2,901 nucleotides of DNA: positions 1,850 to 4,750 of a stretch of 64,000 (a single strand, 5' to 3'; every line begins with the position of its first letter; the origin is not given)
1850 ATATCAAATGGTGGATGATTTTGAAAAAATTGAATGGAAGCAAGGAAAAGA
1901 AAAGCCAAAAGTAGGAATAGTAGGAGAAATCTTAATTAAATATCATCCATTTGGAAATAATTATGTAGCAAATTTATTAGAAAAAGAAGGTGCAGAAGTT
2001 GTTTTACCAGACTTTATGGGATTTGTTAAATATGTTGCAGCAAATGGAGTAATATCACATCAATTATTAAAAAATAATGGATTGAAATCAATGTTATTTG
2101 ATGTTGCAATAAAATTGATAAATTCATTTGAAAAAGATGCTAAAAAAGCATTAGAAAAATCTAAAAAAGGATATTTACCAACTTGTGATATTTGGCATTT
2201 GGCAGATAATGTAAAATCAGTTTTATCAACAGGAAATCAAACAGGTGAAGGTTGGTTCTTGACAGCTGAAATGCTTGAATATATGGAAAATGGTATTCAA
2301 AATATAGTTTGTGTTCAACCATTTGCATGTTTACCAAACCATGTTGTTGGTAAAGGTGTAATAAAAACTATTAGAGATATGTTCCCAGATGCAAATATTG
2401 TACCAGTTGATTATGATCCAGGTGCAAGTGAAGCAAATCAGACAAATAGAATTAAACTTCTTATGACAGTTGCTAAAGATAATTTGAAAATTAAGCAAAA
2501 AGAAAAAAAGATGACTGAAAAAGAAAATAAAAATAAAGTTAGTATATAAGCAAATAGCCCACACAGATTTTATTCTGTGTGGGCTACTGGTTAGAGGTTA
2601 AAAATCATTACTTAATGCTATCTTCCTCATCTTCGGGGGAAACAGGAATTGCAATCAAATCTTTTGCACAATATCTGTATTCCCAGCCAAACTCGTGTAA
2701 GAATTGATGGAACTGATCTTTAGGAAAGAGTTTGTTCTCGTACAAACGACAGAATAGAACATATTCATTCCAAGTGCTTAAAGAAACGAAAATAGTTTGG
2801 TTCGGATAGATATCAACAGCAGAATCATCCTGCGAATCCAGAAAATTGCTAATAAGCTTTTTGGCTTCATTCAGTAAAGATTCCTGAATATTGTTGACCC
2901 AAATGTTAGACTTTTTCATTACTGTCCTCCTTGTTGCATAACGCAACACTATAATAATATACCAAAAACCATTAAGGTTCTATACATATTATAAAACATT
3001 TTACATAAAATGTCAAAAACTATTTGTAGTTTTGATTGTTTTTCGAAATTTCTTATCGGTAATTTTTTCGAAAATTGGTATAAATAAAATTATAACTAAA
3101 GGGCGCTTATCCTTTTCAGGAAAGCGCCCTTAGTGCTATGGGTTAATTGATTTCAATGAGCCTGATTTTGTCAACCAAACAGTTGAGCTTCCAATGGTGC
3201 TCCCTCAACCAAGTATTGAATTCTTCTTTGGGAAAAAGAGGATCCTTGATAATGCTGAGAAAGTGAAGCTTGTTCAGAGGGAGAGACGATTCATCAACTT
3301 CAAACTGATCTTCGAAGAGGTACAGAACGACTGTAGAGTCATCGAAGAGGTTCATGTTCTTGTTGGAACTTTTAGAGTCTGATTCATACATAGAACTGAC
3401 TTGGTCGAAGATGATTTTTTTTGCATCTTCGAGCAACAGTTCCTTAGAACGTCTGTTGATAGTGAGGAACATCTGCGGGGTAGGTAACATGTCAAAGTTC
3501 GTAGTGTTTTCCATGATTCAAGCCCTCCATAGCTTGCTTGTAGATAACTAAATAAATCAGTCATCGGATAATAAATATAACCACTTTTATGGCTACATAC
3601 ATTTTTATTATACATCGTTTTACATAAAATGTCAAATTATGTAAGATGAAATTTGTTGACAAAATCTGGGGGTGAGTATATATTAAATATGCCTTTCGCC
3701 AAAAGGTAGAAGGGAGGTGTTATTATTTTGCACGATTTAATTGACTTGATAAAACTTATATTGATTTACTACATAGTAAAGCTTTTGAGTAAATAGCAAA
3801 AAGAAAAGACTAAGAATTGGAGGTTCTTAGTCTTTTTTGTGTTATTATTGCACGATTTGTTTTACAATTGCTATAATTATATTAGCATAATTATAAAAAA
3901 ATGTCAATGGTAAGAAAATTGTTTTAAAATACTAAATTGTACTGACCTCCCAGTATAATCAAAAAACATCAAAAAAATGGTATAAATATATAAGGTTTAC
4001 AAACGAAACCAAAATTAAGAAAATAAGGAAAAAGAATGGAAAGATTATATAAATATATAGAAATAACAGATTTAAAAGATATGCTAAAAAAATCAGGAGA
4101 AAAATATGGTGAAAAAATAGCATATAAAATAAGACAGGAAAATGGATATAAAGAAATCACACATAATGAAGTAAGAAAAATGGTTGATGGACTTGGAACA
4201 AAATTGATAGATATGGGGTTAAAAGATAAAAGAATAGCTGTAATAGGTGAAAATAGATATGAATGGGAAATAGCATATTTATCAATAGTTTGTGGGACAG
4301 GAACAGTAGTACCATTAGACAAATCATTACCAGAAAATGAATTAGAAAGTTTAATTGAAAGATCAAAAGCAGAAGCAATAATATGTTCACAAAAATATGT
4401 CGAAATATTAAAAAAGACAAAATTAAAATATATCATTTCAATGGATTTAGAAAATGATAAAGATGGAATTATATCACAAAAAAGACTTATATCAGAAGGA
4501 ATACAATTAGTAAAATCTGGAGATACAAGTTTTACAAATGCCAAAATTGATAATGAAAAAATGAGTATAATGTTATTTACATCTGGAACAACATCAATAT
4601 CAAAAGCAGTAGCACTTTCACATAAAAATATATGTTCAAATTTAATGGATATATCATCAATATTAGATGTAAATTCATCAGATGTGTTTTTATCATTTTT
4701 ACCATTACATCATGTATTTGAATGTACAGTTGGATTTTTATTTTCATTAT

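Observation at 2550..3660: G+C-enriched insert with two paralogous small genes driven by near-identical consensus promoters carrying a palindromic spacer motif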

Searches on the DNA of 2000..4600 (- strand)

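Call 7: search_rna_families(source=window, start=2000, end=4600, threshold=evalue, max_evalue=1)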
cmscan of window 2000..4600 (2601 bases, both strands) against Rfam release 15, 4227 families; matches with E-value up to 1: 3.
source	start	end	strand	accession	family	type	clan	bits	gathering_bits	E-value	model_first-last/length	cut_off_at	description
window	3805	3865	-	RF02844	RefA9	Gene; antisense;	-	26.8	49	0.27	1-64/64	no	Enterococcus sRNA A9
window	2517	2584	+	RF02761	sR084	Gene; sRNA;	-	25.3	95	0.064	1-78/78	no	sR084 sRNA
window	2557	2628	-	RF02761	sR084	Gene; sRNA;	-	22.8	95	0.24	1-78/78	no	sR084 sRNA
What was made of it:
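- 3656..3907 (.): Neighbouring type I toxin-antitoxin-like module, which is not part of the cassettes. It has a + strand promoter (3656-3684), a 22-aa hydrophobic ORF (3728-3796), a bidirectional terminator (3802-3838) and a convergent minus-strand promoter (3879-3907). Weak Rfam hit to RefA9 (call 7).
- On Known RNA families (Rfam) for leaders and terminators: Only sub-threshold hits in 2000-4600 (call 7).
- Tried and rejected: Rfam on the region gave nothing at threshold (call 7).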

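Call 82: build_rna_model(alignment_id=A5)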
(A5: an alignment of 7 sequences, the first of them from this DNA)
Model R1 built from alignment A5 (7 sequences, 105 columns); structure: RNAalifold consensus.
model positions 90; base pairs 14; branch points 1; effective number of sequences 1.72; information 0.633 bits per position. Calibrated on 0.2 Mb of random sequence (short: E-values are rough).
structure used (alignment columns):
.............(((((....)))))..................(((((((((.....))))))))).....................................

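Call 84: search_with_rna_model(model_id=R1, sources=[window, L017, L018, L019, L020, L021, L022, L023, L024, L025, L026, L027, L028, L029, L030, L031, L032, L033, L034, L035, L036, L037, L038, L039, L040, L041, L042, L043, L044, L045, L046, L047, L048, L049, L050, L051, L052, L053, L054, L055, L056, L057, L058, L059, L060, L061, L062, L063, L064, L065, L066, L067, L068, L069, L070, L071, L072, L073, L074, L075, L076, L077, L078, L079, L080, L081, L082, L083, L084, L085, L086, L087, L088, L089, L090, L091, L092, L093, L094, L095, L096, L097, L098, L099, L100, L101, L102, L103, L104, L105, L106, L107, L108, L109, L110, L111, L112, L113, L114, L115], max_evalue=1)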
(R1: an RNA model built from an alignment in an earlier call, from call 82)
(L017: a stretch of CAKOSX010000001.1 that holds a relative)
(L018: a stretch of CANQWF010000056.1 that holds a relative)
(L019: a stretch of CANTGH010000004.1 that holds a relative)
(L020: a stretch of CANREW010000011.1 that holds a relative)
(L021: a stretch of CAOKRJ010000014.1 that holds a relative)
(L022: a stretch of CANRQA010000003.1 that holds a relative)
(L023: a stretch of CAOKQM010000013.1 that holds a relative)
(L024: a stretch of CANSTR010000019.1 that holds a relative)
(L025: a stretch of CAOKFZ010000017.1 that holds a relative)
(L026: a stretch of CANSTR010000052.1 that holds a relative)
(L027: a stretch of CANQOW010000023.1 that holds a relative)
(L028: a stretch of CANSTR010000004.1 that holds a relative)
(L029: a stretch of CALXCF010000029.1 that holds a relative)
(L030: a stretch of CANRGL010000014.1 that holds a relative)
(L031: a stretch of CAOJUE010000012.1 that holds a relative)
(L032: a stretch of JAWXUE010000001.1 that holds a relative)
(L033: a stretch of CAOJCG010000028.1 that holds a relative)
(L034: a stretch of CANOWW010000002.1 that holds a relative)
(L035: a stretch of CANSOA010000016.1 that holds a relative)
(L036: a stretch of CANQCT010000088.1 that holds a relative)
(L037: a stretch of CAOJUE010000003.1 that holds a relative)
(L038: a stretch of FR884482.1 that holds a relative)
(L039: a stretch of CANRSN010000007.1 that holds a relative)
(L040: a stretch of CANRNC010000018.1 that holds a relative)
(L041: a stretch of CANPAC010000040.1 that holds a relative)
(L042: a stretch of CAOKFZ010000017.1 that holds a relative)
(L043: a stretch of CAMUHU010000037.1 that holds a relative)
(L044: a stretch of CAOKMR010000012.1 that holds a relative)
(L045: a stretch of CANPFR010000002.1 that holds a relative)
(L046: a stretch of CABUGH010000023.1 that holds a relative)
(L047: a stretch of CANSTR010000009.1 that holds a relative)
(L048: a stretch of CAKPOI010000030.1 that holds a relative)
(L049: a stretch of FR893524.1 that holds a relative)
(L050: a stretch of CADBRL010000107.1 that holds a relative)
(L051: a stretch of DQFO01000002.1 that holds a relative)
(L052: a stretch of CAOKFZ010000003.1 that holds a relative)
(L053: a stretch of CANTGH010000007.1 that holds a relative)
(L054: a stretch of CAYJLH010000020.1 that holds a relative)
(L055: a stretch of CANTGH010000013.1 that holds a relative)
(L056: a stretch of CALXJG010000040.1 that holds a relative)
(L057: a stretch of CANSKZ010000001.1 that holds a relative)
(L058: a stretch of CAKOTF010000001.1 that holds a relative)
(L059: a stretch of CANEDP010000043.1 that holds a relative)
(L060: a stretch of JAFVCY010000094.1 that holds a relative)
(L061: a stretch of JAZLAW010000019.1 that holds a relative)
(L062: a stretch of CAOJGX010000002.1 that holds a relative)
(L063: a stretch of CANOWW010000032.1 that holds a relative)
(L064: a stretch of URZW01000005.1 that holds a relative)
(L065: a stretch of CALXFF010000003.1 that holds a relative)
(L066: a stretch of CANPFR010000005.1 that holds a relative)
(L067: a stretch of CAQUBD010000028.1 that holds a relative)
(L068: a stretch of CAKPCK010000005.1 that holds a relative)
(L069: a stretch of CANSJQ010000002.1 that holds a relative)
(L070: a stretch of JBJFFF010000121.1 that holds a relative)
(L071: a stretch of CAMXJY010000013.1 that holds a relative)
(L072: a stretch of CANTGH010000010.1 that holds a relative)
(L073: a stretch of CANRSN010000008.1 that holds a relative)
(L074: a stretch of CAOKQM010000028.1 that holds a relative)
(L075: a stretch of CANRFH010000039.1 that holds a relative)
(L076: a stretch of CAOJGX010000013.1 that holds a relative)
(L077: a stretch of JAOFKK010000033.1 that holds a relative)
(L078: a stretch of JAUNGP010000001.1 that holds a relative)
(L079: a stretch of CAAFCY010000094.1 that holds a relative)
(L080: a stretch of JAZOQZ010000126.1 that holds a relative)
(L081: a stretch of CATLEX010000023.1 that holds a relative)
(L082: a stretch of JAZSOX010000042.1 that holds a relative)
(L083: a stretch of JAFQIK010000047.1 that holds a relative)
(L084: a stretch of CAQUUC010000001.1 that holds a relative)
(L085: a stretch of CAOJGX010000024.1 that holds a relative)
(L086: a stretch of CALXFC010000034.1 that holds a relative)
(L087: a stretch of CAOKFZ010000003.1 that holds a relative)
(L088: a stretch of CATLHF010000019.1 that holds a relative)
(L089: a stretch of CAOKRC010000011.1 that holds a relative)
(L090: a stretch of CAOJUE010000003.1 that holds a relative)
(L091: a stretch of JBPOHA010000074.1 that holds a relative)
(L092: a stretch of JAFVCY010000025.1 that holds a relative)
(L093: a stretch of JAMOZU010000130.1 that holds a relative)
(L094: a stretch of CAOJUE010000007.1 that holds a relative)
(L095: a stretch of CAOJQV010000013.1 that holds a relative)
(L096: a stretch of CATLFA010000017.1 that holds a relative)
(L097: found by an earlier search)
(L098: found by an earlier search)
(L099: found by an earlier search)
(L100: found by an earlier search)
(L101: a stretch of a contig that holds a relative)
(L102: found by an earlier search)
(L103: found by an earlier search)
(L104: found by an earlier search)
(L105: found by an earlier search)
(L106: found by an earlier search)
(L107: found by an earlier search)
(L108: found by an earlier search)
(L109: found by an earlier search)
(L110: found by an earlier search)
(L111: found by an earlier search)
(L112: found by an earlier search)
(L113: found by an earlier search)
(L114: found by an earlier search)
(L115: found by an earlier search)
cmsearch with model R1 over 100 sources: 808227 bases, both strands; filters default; matches with E-value up to 1: 7.
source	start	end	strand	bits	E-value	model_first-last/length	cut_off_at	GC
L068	360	449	+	109.9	2.5e-26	1-90/90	no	0.37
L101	5021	5114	-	92.8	1.4e-21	1-90/90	no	0.31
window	3512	3605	-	92.6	1.6e-21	1-90/90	no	0.32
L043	841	917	-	31.6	0.00014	1-90/90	no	0.32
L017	956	1048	-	26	0.0048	1-90/90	no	0.34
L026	124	206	+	25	0.0092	1-90/90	no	0.37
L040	6348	6426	+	18.2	0.7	1-90/90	no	0.25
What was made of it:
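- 3515..3600 (-): Conserved 5' leader of B-type cassettes. It has a 5'-terminal hairpin, a second hairpin, then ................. The covariance model finds it with strong scores only at family genes (call 84).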

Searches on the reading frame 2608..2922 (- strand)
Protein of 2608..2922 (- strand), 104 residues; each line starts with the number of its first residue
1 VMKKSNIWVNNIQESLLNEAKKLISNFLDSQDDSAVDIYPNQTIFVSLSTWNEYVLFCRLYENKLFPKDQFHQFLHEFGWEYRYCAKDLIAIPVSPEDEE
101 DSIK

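Call 4: search_protein_families(library=pfam, proteins=[window:2608-2922:-], max_evalue=10)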
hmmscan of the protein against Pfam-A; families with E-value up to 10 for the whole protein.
window:2608-2922:- (104 aa): 0 families
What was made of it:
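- On Any curated protein family (Pfam, NCBIfam, PHROGs, PADLOC): Pfam: 0 hits at E up to 10 (call 4).
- On Polymorphic-toxin immunity proteins: No Imm family hit was found (call 4).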

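Call 5: search_protein_families(library=ncbifam, proteins=[window:2608-2922:-], max_evalue=10)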
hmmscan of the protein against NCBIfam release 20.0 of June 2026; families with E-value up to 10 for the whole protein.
window:2608-2922:- (104 aa): 2 families
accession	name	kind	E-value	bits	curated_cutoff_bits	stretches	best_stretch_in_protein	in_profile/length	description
NF040833.1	sulfhyd_HydB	equivalog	0.011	14.6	750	1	21-81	102-163/367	NADPH-dependent hydrogenase/sulfhydrogenase 1 subunit beta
NF046089.1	CD3337_EF1877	subfamily_domain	0.11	11.3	120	1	1-42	192-233/450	CD3337/EF1877 family mobilome membrane protein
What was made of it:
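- On Any curated protein family (Pfam, NCBIfam, PHROGs, PADLOC): NCBIfam: only noise, 11-15 bits against cut-offs of 120-750 (call 5).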

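Call 8: find_encoding_contigs(protein=window:2608-2922:-, flank=10000, max_places=10)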
Protein window:2608-2922:- (104 aa): no gene with exactly this product is on record in the collection.
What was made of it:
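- Tried and rejected: One exact look-up of gene A failed because I included the extra codon (call 8).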

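Call 11: find_homologous_proteins(query=window:2608-2922:-, max_evalue=0.01)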
Query window:2608-2922:- (104 aa): 1 proteins with E <= 0.01 among 4 candidates.
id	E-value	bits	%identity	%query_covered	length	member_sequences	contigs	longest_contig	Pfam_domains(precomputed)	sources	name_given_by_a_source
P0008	4.6e-64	231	100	99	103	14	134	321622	-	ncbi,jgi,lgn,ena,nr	ncbi:MAG: hypothetical protein BHV99_06150 [Clostridium sp. 26_21]|nr:MAG: hypothetical protein BHV9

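Call 18: search_protein_families(library=phrogs, proteins=[window:2608-2919:-], max_evalue=10)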
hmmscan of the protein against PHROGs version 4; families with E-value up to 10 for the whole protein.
window:2608-2919:- (103 aa): 0 families

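Call 19: search_protein_families(library=padloc, proteins=[window:2608-2919:-], max_evalue=10)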
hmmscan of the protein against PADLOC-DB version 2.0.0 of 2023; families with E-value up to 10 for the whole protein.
window:2608-2919:- (103 aa): 1 family
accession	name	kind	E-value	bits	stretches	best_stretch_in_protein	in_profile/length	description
PDLC04745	PDC-M63A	-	0.0022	16.5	1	56-98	88-130/133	-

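Call 85: predict_structure(alignment_id=A4)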
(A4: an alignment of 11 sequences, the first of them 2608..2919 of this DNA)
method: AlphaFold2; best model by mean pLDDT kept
length: 103 residues; sequences in the alignment: 11
mean_pLDDT: 84.8   pTM: 0.74
mean pLDDT of the five models: 84.8, 83.6, 83.3, 83.2, 81.9
residues with pLDDT >= 90: 58; 70-90: 28; 50-70: 14; < 50: 3
segments of 3 or more residues with pLDDT < 50: none
pLDDT, mean of each block of 10 residues (from residue 1): 72 95 91 80 89 93 94 93 92 61 48
secondary structure, 60 per line:
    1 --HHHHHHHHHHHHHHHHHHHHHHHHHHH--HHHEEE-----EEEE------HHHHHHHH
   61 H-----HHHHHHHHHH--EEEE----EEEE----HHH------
elements in order: H3-29 E35-37 E43-46 H53-61 H67-76 E79-82 E87-90
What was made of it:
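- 2608..2919 (-): Gene A, 103 aa. An acidic (pI 4.66) A-type family member with an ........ tail. The AF2 model has pLDDT 84.8 and pTM 0.74 (call 85).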

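Call 90: fold_search(model_id=the predicted structure, library=pdb)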
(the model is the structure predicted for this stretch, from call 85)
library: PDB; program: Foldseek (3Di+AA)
matches with E <= 10: 102; with E <= 0.001: 0
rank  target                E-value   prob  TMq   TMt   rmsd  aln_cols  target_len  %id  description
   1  8v5e_A                3.7e-01  0.28  0.36  0.21  12.5       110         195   15  IpaD (122-321) Pi-helix Mutant (delta Q148) Bound to Deoxycholate (released 2024-08-21)
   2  6i5x_A                8.0e-01  0.12  0.28  0.16  10.2        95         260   14  Crystal structure of Aspergillus fumigatus phosphomannomutase (released 2019-11-27)
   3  1fym_B                9.8e-01  0.13  0.27  0.32   7.2        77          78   18  SERENDIPITOUS CRYSTAL STRUCTURE CONTAINING THE HEAT SHOCK TRANSCRIPTION FACTOR'S DNA BINDING DOMAIN AND COGNATE DNA IN (released 2001-09-28)
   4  3f9r_A                1.3e+00  0.08  0.26  0.15  10.4       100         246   16  Crystal Structure of Trypanosoma Brucei phosphomannosemutase, TB.10.700.370 (released 2009-03-10)
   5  8wh0_E                1.4e+00  0.05  0.20  0.07  11.7        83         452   14  MPOX E5 hexamer ssDNA and AMP-PNP bound conformation (released 2024-10-09)
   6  2l2o_MODEL_1_A        1.8e+00  0.11  0.30  0.34   6.9        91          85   12  Solution structure of human HSPC280 protein (released 2011-07-06)
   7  9hn3_A                2.0e+00  0.09  0.31  0.18   9.5        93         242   15  Mouse phosphomannomutase 2 in apo state from crystals with PEG 3350 (released 2025-12-24)
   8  8s09_2                2.1e+00  0.08  0.26  0.07   7.7        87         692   16  H. sapiens MCM2-7 double hexamer bound to double stranded DNA (released 2024-10-02)
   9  9is6_H                2.4e+00  0.08  0.28  0.17   7.5        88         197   15  CryoEM structure of Plant-Complex-C-5b (released 2025-07-23)
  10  8ouw_2                2.6e+00  0.18  0.38  0.07   5.9        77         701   10  Cryo-EM structure of CMG helicase bound to TIM-1/TIPN-1 and homodimeric DNSN-1 on fork DNA (Caenorhabditis elegans) (released 2023-08-16)
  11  4v1a_l                2.6e+00  0.05  0.21  0.18   7.4        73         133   11  Structure of the large subunit of the mammalian mitoribosome, part 2 of 2 (released 2014-10-08)
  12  7nyw_F                2.8e+00  0.08  0.33  0.21   4.9        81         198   12  Cryo-EM structure of the MukBEF-MatP-DNA head module (released 2021-07-07)
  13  4d10_H                2.9e+00  0.07  0.29  0.20   9.4        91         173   13  Crystal structure of the COP9 signalosome (released 2014-07-23)
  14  8as8_C                2.9e+00  0.07  0.26  0.17   4.8        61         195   10  E. coli Wadjet JetABC monomer (released 2022-12-14)
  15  3o02_B                3.1e+00  0.08  0.32  0.15  12.2       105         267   10  The Crystal Structure of the Salmonella Type III Secretion System Tip Protein SipD in Complex with Chenodeoxycholate (released 2010-11-17)
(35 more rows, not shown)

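Call 107: search_dna_similar(query=window:2608-2919:-, collection=phages, mode=protein, max_evalue=0.01, max_rows=5)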
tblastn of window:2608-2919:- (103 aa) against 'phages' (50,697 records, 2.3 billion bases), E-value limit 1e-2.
No match.

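Call 108: search_dna_similar(query=window:2608-2919:-, collection=plasmids, mode=protein, max_evalue=0.01, max_rows=5)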
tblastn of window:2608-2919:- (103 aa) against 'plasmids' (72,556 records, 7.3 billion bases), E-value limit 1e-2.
No match.
